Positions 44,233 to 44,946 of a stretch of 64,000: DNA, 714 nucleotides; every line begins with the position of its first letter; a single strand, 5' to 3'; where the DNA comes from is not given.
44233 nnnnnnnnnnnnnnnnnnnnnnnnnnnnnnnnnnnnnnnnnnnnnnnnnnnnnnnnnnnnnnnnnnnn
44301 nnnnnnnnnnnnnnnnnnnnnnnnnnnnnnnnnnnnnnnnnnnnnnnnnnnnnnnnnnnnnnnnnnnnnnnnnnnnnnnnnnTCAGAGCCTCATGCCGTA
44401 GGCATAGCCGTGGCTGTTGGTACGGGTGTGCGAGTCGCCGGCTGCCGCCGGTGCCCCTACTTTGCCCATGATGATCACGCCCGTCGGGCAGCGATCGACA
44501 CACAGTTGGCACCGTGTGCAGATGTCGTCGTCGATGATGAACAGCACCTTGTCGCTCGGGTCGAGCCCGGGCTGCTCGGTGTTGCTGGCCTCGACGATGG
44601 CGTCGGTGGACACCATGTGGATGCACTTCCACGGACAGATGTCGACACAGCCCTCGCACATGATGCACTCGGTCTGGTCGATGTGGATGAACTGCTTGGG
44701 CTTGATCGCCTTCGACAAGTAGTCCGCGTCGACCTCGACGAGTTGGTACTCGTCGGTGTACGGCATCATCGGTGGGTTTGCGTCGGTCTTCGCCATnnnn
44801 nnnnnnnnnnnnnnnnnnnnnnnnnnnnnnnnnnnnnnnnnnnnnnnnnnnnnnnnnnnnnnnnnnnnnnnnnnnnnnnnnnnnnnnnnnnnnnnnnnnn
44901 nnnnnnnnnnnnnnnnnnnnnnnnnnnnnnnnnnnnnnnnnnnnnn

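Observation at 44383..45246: A soluble 2x[4Fe-4S] ferredoxin and a 3-TM protein are the first two genes of the Rieske/cyt b operon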

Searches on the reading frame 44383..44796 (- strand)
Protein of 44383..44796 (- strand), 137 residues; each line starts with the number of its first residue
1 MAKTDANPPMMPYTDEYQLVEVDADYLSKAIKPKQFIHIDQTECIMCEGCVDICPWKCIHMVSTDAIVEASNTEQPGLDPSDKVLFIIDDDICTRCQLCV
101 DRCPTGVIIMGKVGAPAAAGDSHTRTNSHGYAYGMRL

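Call 3: search_protein_families(library=pfam, proteins=[window:44383-44796:-], max_evalue=0.01)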
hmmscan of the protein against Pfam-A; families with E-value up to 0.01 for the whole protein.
window:44383-44796:- (137 aa): 15 families
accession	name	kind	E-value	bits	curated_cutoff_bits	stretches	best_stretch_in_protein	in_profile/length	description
PF13237.11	Fer4_10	-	3.6e-11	43.2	25.5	2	87-112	3-22/53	4Fe-4S dicluster domain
PF00037.32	Fer4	-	1.5e-10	40.9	21.1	2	87-108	2-23/24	4Fe-4S binding domain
PF14697.11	Fer4_21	-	2.6e-10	40.7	35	2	31-61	28-59/59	4Fe-4S dicluster domain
PF12838.12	Fer4_7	-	8.3e-10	39.4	27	1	44-107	2-52/52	4Fe-4S dicluster domain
PF13484.11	Fer4_16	-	1.9e-09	38.6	30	2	93-111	2-20/66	4Fe-4S double cluster binding domain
PF13187.11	Fer4_9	-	4.9e-09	36.5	27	3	43-108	1-52/52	4Fe-4S dicluster domain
PF12797.12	Fer4_2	-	2e-08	34.1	24.5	2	87-105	4-22/22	4Fe-4S binding domain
PF12837.12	Fer4_6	-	8.9e-06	25.9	25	2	88-108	4-24/24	4Fe-4S binding domain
PF12800.12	Fer4_4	-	6.9e-05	23.3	24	1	91-106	2-17/17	4Fe-4S binding domain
PF13746.11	Fer4_18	-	7e-05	23.4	27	0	40-56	57-73/114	4Fe-4S dicluster domain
PF13183.11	Fer4_8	-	0.00041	21.3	27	1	42-107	3-68/68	4Fe-4S dicluster domain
PF13459.11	Fer4_15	-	0.00056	21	22.4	0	87-106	2-21/66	4Fe-4S single cluster domain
PF13534.11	Fer4_17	-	0.00068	20.6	22.2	1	43-107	1-60/61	4Fe-4S dicluster domain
PF25160.1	LdpA_Fe-S-bd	-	0.0025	18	27.6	0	30-63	17-47/49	LdpA Fe-S cluster-binding domain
PF12798.12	Fer4_3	-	0.0027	18.9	27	0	93-106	1-14/15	4Fe-4S binding domain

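Call 5: find_homologous_proteins(query=window:44383-44796:-, max_evalue=0.001)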
Query window:44383-44796:- (137 aa): 1963 proteins with E <= 0.001 among 1970 candidates; the best 120 are listed.
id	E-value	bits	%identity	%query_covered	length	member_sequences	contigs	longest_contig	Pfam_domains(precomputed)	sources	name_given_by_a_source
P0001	8.0e-85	300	93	100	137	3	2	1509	PF14697.12,PF12797.13,PF12837.13,PF00037.33,PF13484.12,PF12838.13,PF13237.12,PF13187.12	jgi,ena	-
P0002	3.0e-84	298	91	100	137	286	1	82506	PF14697.12,PF12797.13,PF00037.33,PF13484.12,PF12838.13,PF13237.12,PF13187.12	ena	-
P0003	1.1e-83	296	92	100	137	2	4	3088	PF14697.12,PF12797.13,PF12837.13,PF00037.33,PF13484.12,PF12838.13,PF13237.12,PF13187.12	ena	-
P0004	5.2e-82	291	91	100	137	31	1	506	PF14697.12,PF12797.13,PF12837.13,PF00037.33,PF13484.12,PF12838.13,PF13237.12,PF13187.12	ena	-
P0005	1.9e-79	282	87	100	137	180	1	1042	PF14697.12,PF12797.13,PF12837.13,PF00037.33,PF13484.12,PF12838.13,PF13237.12,PF13187.12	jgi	jgi:ferredoxin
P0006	2.3e-79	282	84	100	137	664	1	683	PF14697.12,PF12797.13,PF12837.13,PF00037.33,PF13484.12,PF12838.13,PF13237.12,PF13187.12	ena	-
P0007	3.2e-79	282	87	100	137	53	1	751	PF14697.12,PF12797.13,PF12837.13,PF00037.33,PF13484.12,PF12838.13,PF13534.12,PF13237.12,PF13187.12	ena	-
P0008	3.2e-79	282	88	100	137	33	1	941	PF14697.12,PF12797.13,PF12837.13,PF00037.33,PF13484.12,PF12838.13,PF13237.12,PF13187.12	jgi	jgi:ferredoxin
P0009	1.1e-78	280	85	100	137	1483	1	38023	PF14697.12,PF12797.13,PF12837.13,PF00037.33,PF13484.12,PF12838.13,PF13237.12,PF13187.12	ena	-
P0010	1.8e-78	279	83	100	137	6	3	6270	PF14697.12,PF12797.13,PF12837.13,PF00037.33,PF13484.12,PF12838.13,PF13237.12,PF13187.12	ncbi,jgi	ncbi:MAG: hypothetical protein RJB61_2288 [Actinomycetota bacterium]|jgi:ferredoxin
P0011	3.6e-78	278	87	100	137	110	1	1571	PF14697.12,PF12797.13,PF12837.13,PF00037.33,PF13484.12,PF12838.13,PF13237.12,PF13187.12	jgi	jgi:ferredoxin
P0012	4.7e-78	278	84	100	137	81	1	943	PF14697.12,PF12797.13,PF12837.13,PF00037.33,PF13484.12,PF12838.13,PF13237.12,PF13187.12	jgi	-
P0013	6.4e-78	277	84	100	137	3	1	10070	PF14697.12,PF12797.13,PF00037.33,PF13484.12,PF12838.13,PF13237.12,PF13187.12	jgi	jgi:ferredoxin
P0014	3.1e-77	275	84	100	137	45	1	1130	PF14697.12,PF12797.13,PF12837.13,PF00037.33,PF13484.12,PF12838.13,PF13534.12,PF13237.12,PF13187.12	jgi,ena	jgi:ferredoxin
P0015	1.9e-76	273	82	100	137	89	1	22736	PF14697.12,PF12797.13,PF12837.13,PF00037.33,PF13484.12,PF12838.13,PF13534.12,PF13237.12,PF13187.12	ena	-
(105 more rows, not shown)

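Call 7: search_solved_structures(query=window:44383-44796:-, max_evalue=1, show_alignments=3)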
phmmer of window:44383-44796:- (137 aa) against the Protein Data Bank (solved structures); distinct sequences matched with E-value up to 1: 91 (the best 60 are shown).
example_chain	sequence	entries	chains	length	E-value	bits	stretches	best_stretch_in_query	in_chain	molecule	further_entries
7bkb_K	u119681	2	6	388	3.1e-16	62.7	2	36-108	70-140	Formylmethanofuran dehydrogenase, subunit F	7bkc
9sw6_G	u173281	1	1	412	5.9e-10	42.4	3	42-115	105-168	Polyferredoxin protein MvhB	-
9sfi_T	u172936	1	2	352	3e-09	40.1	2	29-110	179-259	4Fe-4S ferredoxin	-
9sfi_O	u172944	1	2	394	7.5e-09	38.8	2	41-110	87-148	Ferredoxin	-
9sw6_H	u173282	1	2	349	1.2e-08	38.1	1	36-109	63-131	Tungsten formylmethanofuran dehydrogenase, subunit F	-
5t5i_F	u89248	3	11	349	1.4e-08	37.9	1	33-109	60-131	Tungsten formylmethanofuran dehydrogenase subunit fwdF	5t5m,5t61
7eu3_I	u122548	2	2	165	1.9e-06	31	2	28-63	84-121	NAD(P)H-quinone oxidoreductase subunit I, chloroplastic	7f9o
7bkb_L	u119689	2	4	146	2.8e-06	30.5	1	36-111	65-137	Formylmethanofuran dehydrogenase, subunit G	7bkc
6u8y_N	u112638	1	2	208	1.7e-05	27.9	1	20-108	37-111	NADH dehydrogenase subunit I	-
6hum_I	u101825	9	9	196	0.00017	24.7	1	27-62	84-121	NAD(P)H-quinone oxidoreductase subunit I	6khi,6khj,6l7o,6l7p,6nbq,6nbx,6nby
7zc6_B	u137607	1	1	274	0.00021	24.4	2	85-110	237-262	RnfB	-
7wfg_I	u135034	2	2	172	0.00026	24.1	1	34-110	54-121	NAD(P)H-quinone oxidoreductase subunit I, chloroplastic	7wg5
6cfw_N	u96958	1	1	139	0.00051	23.1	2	43-62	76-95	NADH-plastoquinone oxidoreductase subunit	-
9grx_I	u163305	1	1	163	0.00069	22.7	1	31-63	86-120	NAD(P)H-quinone oxidoreductase subunit I, chloroplastic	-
8e9g_I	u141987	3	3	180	0.0018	21.3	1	43-110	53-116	NADH-quinone oxidoreductase subunit I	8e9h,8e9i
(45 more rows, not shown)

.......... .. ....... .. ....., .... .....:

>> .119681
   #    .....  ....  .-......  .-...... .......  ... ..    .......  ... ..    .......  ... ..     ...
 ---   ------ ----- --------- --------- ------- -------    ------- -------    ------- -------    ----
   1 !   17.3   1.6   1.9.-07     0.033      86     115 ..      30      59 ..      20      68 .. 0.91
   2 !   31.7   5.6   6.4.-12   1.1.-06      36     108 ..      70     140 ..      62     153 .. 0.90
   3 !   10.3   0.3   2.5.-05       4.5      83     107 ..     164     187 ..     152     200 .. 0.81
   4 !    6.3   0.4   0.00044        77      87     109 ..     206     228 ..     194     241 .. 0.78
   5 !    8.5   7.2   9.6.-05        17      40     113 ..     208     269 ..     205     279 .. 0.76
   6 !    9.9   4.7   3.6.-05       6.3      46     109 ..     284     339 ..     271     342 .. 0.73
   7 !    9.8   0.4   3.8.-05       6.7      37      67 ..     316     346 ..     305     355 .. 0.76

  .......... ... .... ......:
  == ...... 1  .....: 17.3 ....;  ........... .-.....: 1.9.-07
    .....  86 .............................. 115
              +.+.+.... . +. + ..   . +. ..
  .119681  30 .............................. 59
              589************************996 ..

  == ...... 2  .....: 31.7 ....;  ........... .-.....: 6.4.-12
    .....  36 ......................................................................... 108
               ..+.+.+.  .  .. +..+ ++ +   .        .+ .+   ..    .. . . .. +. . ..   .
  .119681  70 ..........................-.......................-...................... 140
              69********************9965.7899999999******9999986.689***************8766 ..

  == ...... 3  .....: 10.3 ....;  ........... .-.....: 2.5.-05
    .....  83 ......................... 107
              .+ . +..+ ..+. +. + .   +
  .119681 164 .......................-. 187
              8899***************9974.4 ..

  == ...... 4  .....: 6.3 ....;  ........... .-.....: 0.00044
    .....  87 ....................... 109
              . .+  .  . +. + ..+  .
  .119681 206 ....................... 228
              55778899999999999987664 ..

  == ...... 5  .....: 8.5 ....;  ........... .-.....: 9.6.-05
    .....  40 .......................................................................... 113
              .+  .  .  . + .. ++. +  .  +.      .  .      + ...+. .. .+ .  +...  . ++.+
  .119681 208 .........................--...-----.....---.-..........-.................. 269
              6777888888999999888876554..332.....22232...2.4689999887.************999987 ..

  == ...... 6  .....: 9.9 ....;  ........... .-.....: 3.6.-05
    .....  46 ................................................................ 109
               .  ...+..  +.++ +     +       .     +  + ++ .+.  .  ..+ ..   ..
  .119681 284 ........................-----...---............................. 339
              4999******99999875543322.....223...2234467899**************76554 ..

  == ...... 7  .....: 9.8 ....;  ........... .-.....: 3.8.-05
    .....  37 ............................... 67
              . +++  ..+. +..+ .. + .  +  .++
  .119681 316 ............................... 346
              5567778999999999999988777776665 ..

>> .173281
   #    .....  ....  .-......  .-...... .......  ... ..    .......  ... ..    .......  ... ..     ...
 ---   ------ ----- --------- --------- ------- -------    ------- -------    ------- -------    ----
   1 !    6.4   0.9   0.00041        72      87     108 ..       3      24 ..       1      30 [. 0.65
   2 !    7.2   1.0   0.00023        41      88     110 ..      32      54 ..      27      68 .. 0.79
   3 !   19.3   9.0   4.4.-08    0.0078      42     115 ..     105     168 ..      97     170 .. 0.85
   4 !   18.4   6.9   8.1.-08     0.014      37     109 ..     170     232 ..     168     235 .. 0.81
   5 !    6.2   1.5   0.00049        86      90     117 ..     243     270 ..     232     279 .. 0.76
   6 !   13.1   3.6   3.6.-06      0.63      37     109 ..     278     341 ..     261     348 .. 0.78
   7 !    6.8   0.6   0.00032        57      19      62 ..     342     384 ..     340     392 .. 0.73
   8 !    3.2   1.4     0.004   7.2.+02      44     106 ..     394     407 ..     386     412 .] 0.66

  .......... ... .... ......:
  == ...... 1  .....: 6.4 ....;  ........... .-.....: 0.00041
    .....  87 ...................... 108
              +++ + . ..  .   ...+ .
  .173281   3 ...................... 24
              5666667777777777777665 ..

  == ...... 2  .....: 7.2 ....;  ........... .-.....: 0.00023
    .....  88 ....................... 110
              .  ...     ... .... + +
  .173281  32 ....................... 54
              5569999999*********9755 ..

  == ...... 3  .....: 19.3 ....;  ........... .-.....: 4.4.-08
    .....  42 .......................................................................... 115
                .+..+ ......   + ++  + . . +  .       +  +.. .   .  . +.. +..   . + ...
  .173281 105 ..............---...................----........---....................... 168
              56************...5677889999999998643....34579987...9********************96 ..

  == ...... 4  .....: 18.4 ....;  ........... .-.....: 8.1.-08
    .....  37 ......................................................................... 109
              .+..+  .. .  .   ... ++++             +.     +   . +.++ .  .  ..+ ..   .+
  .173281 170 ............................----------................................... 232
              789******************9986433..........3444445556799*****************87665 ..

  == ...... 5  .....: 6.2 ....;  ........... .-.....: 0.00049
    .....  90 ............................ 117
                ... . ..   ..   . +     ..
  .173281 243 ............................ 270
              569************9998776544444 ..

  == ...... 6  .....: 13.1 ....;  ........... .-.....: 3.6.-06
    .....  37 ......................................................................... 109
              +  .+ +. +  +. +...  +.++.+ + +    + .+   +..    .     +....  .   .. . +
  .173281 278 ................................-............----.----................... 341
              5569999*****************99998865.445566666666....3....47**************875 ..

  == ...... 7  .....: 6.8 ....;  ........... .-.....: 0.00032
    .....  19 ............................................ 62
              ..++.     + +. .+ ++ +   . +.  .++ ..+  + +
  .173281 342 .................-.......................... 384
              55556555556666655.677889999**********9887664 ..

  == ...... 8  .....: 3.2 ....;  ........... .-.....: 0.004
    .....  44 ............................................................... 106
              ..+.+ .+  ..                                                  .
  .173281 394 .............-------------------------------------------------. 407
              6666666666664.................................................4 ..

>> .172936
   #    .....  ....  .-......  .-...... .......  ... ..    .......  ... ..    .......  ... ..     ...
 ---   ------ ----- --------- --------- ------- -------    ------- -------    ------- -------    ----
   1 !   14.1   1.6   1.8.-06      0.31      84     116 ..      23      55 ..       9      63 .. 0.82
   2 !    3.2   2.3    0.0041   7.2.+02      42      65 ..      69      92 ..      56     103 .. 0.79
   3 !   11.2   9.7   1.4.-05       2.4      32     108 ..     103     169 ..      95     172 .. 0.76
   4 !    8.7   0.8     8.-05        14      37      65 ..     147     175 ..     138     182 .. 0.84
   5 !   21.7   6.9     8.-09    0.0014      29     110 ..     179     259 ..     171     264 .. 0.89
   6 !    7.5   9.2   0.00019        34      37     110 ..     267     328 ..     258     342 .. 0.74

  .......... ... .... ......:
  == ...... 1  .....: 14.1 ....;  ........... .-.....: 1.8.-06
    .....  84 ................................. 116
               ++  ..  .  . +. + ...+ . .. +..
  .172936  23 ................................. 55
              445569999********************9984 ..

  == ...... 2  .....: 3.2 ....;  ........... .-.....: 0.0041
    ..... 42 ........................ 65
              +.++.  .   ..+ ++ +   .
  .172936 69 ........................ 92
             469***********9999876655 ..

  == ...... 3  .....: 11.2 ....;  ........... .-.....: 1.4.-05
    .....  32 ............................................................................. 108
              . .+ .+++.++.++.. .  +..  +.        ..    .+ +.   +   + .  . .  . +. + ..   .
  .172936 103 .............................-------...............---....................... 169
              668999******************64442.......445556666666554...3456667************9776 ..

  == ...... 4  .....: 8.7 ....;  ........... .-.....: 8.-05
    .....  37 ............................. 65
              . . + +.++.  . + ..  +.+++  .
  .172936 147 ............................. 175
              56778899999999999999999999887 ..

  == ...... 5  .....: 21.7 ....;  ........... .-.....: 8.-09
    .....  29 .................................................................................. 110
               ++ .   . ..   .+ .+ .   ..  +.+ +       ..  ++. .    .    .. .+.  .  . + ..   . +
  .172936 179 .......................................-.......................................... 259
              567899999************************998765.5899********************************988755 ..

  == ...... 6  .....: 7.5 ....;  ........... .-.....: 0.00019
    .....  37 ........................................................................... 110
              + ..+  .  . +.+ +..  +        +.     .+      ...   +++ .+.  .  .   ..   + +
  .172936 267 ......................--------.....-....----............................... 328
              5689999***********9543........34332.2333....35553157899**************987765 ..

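Call 10: search_protein_families(library=ncbifam, proteins=[window:44383-44796:-], max_evalue=0.01)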
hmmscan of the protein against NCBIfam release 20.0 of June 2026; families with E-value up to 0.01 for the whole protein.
window:44383-44796:- (137 aa): 76 families (the best 25 are shown)
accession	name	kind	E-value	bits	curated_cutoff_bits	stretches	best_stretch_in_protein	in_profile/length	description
TIGR01971.1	NuoI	subfamily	1.7e-10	40.6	113.05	2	26-64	65-103/121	NADH-quinone oxidoreductase, chain I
NF004914.0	PRK06273.1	equivalog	3.9e-10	39.7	163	1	14-67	25-76/167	ferredoxin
NF005505.0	PRK07118.1-4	equivalog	3.9e-09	36.4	378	2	28-61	230-264/265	Fe-S cluster domain-containing protein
NF041836.1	rnfB_Methano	equivalog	7.6e-09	35.4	445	2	29-61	231-264/265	Rnf electron transport complex subunit RnfB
NF007205.0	PRK09626.1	equivalog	1.2e-08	34.9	93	1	83-112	9-38/105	2-oxoglutarate-acceptor oxidoreductase subunit OorD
TIGR00403.1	ndhI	equivalog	1.9e-08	34.1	302.35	1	26-63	84-123/183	NAD(P)H-quinone oxidoreductase subunit I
NF038196.1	ferrodoxin_EFR1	subfamily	3.5e-08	33.8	75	2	28-65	171-207/242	EFR1 family ferrodoxin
TIGR01944.1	rnfB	subfamily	5.9e-08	32.5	68.7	1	25-113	96-165/190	RnfABCDGE type electron transport complex subunit B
NF005506.0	PRK07118.1-5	equivalog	6.6e-08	32.3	388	1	84-112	163-191/279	Fe-S cluster domain-containing protein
NF006221.0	PRK08348.1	subfamily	8.5e-08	32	124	1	33-65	66-97/136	NADH-plastoquinone oxidoreductase subunit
TIGR02936.1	fdxN_nitrog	equivalog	1.1e-07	31.9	80.55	1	32-106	11-85/91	ferredoxin III, nif-specific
NF004543.0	PRK05888.2-5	equivalog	1.4e-07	31.3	243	1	24-108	41-115/217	NADH-quinone oxidoreductase subunit NuoI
NF010590.0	PRK13984.1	equivalog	1.4e-07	30.1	946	1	34-112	42-112/611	putative oxidoreductase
NF004537.0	PRK05888.1-3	equivalog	1.9e-07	30.8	163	1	26-63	97-134/204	NADH-quinone oxidoreductase subunit NuoI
NF042909.1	FMH_DH_FwdF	exception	2.2e-07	30.3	375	1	29-111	165-245/336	tungsten-dependent formylmethanofuran dehydrogenase subunit FwdF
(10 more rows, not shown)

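Call 13: search_protein_representatives(protein=window:44383-44796:-)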
Query: 137 residues. Proteins with E-value up to 0.001 (for the whole library): 605; up to 1e-10: 158; up to 1e-30: 40. The best 150 are listed.
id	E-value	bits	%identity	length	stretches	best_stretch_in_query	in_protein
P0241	4.4e-69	247.0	76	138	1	1-137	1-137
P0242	2.6e-67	241.3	77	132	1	1-131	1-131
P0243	1.7e-61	222.4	88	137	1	1-110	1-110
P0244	4.6e-59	214.5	65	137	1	1-136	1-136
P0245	4.1e-56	205.0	69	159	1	1-128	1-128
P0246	2.8e-53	195.8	69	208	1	1-121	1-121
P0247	2.4e-50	186.3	66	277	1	1-122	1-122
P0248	2.7e-47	176.4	83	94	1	1-94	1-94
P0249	9.1e-45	168.2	87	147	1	1-83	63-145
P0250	2.1e-44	167.1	60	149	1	1-136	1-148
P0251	6.0e-43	162.3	71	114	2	76-136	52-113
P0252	3.4e-41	156.6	72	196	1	1-102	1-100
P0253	4.7e-41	156.2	92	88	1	1-74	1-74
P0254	1.4e-40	154.7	71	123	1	1-99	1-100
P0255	2.9e-40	153.6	78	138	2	1-84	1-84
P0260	9.3e-38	145.5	57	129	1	1-116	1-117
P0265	2.7e-36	140.8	52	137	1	5-137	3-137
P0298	4.5e-26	107.6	46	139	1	15-121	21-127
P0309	1.4e-23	99.5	39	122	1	10-115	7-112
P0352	3.2e-16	75.7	29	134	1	15-116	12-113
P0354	4.8e-16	75.1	39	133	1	14-117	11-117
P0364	3.6e-14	69.0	36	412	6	39-111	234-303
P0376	3.0e-12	62.8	40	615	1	27-112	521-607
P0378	3.1e-12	62.7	49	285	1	35-114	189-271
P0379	3.2e-12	62.7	38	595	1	31-118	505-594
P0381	4.1e-12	62.4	37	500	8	39-110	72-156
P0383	7.0e-12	61.6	42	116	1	36-115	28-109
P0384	7.0e-12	61.6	42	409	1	35-120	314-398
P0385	7.3e-12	61.6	35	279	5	39-116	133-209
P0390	1.3e-11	60.8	41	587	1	29-111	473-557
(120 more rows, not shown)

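Call 16: find_related_loci(query=A1, collection=genome_contigs, flank=8000)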
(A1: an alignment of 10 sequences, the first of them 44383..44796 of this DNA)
Query A1 (137 aa) in genome_contigs; peptide patterns used: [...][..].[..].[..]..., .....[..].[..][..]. (x = any residue, [..] = any of these).
600 stretches matched a pattern (row limit reached: there are more); 596 encode a relative of the query (tblastn E <= 1e-3); the best 80 are kept; 80 distinct loci.
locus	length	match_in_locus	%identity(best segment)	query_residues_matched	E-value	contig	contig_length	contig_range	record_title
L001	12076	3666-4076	88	1-137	2e-84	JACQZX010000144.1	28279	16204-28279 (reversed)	MAG: Actinomycetota bacterium isolate NC_groundwater_1578_Pr3_B-0.1um_64_16 SR-2_scaffold_141_3114936, whole genome shot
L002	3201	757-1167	88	1-137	6e-84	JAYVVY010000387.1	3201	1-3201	MAG: Ilumatobacteraceae bacterium isolate GL80_UP_concoct_205 GL80_UP_concoct_205_386, whole genome shotgun sequence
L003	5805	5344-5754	88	1-137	2e-83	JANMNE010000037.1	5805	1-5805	MAG: Ilumatobacteraceae bacterium isolate OTE_58_metabat_370 OTE_58_k141_6397838, whole genome shotgun sequence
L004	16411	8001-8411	87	1-137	5e-83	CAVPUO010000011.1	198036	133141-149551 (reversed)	MAG: Ilumatobacteraceae bacterium isolate MFD10113.bin.2.122 genome assembly, contig: contig_37033, whole genome shotgun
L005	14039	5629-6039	88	1-137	1e-82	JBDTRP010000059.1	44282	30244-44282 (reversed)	MAG: Ilumatobacteraceae bacterium isolate cluster3_bin.25 NODE_2125_length_44282_cov_25.719538, whole genome shotgun seq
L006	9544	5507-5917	87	1-137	2e-82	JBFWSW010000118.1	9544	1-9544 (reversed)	MAG: Ilumatobacteraceae bacterium isolate CA_2019_TPBF_32 NODE_29363_length_9544_cov_9.512690_TPBF, whole genome shotgun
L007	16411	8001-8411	85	1-137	4e-82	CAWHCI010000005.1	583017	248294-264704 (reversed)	MAG: uncultured Acidimicrobiaceae bacterium isolate MFD03551.bin.2.127 genome assembly, contig: contig_16407, whole geno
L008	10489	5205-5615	88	1-137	8e-82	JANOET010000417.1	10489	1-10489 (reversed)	MAG: Acidimicrobiaceae bacterium isolate SOY_65_metabat_168 SOY_65_k141_1162636, whole genome shotgun sequence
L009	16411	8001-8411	85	1-137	5e-82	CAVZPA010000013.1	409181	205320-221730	MAG: uncultured Acidimicrobiia bacterium isolate MFD05567.bin.2.3 genome assembly, contig: contig_30760, whole genome sh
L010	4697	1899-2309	87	1-137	2e-81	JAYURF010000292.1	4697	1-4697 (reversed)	MAG: Acidimicrobiales bacterium isolate GL116_DN_concoct_43_sub GL116_DN_concoct_43_sub_291, whole genome shotgun sequen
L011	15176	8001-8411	87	1-137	2e-81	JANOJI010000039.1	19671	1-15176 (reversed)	MAG: Ilumatobacteraceae bacterium isolate SOY_6_C_metabat_87 SOY_6_C_k141_5220470, whole genome shotgun sequence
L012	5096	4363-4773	86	1-137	1e-81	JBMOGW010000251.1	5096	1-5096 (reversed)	MAG: Ilumatobacteraceae bacterium isolate Deming_bin.316 contig57672, whole genome shotgun sequence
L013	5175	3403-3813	88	1-137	9e-82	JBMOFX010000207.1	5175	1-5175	MAG: Ilumatobacteraceae bacterium isolate Deming_bin.269 contig56333, whole genome shotgun sequence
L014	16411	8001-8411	86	1-137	1e-81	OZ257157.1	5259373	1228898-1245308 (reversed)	MAG: Ilumatobacteraceae bacterium isolate 8e0d062a-0642-4b73-b20b-d4d8d777789f genome assembly, chromosome: 1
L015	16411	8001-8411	86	1-137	4e-81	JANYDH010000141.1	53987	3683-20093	MAG: Actinomycetes bacterium isolate 336R_metabinner_51 336R_k141_1442160, whole genome shotgun sequence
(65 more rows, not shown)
